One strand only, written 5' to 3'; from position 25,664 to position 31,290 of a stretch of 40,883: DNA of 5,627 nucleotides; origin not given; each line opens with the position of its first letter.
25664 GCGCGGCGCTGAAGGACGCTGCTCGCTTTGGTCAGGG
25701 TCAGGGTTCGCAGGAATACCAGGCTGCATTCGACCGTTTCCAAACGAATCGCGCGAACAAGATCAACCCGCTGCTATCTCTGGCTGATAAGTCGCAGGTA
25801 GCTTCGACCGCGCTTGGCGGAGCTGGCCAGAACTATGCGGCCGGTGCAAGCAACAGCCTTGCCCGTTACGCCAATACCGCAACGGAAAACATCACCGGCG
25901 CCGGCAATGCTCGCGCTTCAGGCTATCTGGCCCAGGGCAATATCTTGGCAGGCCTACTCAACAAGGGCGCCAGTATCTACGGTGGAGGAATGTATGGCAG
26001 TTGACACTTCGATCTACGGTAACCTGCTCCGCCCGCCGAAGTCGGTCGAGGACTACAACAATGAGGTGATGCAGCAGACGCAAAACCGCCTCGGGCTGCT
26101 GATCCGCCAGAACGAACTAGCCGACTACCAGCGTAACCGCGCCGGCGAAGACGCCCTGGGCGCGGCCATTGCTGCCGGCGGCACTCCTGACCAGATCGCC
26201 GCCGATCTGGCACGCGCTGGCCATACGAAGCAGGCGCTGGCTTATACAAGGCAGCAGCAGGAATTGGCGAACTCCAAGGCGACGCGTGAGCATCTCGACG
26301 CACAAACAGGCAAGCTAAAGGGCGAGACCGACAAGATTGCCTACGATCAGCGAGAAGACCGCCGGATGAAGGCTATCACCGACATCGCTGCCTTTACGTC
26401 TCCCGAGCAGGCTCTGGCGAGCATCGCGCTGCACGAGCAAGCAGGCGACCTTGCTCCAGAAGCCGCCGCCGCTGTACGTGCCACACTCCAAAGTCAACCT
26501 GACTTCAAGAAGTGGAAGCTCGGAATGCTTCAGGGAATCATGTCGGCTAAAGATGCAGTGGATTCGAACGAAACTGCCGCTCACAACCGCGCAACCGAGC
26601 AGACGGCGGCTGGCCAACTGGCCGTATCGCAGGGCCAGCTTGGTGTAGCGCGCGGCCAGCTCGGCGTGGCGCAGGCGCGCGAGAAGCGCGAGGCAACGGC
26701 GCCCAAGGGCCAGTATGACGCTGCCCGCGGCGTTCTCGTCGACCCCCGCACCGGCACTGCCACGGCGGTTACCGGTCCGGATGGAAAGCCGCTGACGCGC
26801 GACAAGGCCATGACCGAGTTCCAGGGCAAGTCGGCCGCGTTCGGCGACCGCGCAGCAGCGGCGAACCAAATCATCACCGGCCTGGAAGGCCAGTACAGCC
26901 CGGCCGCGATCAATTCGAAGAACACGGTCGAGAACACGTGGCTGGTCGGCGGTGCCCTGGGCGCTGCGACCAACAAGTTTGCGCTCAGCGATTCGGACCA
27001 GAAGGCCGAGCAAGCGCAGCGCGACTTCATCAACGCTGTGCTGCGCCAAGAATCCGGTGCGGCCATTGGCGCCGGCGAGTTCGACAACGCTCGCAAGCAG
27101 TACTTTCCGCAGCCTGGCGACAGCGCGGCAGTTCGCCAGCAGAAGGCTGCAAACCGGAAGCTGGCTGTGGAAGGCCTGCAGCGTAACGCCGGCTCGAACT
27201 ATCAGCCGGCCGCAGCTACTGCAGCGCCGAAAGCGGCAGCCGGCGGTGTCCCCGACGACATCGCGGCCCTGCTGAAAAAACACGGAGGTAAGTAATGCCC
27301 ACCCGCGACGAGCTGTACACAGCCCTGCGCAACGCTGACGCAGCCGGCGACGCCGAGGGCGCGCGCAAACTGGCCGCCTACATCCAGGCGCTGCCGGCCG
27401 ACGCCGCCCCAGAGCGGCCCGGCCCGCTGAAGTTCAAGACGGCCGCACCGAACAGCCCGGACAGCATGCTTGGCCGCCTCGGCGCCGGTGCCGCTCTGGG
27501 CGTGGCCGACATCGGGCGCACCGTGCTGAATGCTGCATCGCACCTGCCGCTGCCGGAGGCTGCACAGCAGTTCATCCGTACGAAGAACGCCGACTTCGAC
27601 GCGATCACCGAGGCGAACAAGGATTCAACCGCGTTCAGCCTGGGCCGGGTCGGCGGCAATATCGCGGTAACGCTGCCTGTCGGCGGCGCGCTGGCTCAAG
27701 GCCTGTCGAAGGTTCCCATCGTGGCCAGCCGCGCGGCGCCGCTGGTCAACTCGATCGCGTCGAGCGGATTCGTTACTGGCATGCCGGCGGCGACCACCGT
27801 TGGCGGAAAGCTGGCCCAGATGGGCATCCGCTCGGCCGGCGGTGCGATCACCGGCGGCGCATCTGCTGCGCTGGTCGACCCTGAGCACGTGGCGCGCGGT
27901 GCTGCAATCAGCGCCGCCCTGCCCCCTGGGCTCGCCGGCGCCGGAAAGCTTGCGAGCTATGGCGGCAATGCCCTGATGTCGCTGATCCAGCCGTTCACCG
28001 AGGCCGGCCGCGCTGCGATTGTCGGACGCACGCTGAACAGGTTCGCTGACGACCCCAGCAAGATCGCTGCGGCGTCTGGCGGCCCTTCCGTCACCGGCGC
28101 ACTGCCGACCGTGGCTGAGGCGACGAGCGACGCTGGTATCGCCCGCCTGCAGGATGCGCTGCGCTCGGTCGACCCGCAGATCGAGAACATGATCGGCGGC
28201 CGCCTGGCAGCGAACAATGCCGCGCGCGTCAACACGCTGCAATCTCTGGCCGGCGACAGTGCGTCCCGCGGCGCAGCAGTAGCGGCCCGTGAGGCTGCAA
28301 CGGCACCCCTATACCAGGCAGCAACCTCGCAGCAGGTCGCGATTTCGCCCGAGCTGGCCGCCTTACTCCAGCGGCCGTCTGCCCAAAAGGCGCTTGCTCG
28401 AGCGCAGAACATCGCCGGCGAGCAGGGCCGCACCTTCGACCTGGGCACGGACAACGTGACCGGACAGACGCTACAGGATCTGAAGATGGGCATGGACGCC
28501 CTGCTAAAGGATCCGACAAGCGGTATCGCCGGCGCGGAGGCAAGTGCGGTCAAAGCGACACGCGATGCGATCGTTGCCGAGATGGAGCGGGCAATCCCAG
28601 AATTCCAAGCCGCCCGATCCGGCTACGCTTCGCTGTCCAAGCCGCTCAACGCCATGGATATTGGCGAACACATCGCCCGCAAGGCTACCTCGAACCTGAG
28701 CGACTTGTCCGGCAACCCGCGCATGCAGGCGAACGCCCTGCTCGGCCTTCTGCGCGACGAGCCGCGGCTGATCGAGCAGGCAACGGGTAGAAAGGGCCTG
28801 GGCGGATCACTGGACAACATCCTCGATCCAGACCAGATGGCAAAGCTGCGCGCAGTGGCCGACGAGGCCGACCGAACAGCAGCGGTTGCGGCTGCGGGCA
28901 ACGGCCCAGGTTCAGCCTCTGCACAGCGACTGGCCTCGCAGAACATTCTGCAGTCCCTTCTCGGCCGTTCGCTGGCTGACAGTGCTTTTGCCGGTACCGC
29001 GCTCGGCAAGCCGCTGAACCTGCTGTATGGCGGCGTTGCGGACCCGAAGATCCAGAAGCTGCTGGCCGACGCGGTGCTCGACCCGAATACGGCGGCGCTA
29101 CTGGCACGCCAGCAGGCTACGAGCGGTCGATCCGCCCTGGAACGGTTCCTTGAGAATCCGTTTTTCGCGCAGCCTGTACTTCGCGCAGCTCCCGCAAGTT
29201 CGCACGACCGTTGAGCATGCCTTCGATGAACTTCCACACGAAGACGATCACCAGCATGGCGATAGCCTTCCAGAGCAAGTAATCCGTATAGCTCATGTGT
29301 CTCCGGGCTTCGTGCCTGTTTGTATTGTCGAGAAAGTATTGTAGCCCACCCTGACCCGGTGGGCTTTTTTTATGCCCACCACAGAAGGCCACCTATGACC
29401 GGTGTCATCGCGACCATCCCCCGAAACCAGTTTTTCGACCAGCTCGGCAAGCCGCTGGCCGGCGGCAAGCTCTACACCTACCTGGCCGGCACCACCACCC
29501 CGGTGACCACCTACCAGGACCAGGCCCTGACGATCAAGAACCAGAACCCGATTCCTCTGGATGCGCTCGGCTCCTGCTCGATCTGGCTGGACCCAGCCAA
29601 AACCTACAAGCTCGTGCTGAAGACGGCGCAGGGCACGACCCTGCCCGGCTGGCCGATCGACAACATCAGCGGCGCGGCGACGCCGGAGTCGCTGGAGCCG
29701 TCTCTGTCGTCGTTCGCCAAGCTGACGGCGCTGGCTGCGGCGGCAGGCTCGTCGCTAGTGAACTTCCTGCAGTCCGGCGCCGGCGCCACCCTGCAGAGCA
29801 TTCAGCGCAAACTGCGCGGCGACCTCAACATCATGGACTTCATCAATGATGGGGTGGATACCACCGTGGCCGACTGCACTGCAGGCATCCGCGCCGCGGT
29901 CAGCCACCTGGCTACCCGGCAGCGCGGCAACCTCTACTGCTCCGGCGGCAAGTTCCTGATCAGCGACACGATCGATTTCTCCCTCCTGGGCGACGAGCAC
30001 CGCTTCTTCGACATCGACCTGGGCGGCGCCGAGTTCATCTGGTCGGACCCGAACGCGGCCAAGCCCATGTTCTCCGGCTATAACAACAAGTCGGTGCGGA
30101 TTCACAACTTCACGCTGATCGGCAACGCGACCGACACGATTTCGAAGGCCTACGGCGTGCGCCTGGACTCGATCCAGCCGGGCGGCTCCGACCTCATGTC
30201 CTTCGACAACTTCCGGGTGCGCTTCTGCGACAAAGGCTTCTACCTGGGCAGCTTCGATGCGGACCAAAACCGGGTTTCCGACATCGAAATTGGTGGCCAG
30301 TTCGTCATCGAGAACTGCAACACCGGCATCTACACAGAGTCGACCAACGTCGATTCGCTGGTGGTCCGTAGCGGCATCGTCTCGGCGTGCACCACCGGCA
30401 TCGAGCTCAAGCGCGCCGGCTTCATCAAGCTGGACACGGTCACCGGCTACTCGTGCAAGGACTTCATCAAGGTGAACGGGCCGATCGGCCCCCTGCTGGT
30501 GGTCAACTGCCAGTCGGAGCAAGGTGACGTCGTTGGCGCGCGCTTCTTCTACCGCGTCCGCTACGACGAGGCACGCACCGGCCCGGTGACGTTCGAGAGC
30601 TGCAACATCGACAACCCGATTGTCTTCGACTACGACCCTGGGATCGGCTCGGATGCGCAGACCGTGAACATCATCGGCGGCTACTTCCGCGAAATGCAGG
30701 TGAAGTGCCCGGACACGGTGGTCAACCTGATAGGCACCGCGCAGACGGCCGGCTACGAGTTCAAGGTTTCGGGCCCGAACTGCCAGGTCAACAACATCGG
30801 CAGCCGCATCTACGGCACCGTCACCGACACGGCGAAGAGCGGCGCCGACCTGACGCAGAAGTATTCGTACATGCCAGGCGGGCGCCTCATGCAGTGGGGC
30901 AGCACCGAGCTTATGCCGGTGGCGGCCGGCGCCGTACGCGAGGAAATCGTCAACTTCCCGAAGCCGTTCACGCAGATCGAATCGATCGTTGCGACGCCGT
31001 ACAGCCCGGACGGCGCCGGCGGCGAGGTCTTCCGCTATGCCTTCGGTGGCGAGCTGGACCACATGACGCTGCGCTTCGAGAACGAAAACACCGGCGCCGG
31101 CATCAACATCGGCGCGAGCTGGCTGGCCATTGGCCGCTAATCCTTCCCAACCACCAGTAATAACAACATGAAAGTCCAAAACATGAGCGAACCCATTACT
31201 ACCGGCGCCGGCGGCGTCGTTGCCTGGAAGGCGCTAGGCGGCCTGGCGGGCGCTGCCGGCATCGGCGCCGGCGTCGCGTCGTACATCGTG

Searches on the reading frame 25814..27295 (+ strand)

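Call 27: search_protein_families(library=phrogs, proteins=[window:25814-27295:+], max_evalue=0.001)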
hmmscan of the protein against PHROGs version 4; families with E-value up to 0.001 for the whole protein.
window:25814-27295:+ (493 aa): 2 families
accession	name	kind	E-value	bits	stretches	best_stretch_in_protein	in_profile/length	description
phrog_35431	-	unknown function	5.4e-08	32.8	1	400-453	447-500/546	-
phrog_5820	-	unknown function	0.00089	19.9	0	137-213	47-118/200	-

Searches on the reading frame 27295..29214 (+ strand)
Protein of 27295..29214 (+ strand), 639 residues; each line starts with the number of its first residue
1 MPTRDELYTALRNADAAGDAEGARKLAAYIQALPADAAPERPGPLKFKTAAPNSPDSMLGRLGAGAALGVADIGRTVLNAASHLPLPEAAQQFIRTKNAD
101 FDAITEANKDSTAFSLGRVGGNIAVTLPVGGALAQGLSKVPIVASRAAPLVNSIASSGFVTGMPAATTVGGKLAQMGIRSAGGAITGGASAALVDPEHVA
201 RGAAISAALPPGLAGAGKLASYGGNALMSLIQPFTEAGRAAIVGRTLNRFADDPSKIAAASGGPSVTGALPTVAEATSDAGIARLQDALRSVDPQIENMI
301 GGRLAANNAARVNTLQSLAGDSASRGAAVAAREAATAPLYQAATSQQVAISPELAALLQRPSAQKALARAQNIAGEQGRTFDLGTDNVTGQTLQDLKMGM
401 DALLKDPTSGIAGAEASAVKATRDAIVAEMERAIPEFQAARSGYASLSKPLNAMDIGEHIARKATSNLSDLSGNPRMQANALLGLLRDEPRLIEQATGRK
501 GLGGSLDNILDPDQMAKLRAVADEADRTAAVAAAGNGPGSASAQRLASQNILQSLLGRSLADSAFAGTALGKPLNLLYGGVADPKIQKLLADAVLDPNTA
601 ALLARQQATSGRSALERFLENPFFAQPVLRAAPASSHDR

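Call 27: search_protein_families(library=phrogs, proteins=[window:27295-29214:+], max_evalue=0.001)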
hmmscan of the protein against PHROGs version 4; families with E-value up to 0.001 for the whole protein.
window:27295-29214:+ (639 aa): 1 family
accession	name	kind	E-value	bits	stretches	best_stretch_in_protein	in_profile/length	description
phrog_5880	-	unknown function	2.9e-12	47.1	1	147-466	121-463/661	-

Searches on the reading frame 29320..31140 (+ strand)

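Call 27: search_protein_families(library=phrogs, proteins=[window:29320-31140:+], max_evalue=0.001)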
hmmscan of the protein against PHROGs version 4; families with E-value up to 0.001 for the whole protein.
window:29320-31140:+ (606 aa): 1 family
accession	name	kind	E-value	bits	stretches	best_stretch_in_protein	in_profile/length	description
phrog_26190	-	unknown function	2e-14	54.6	1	35-120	10-93/260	-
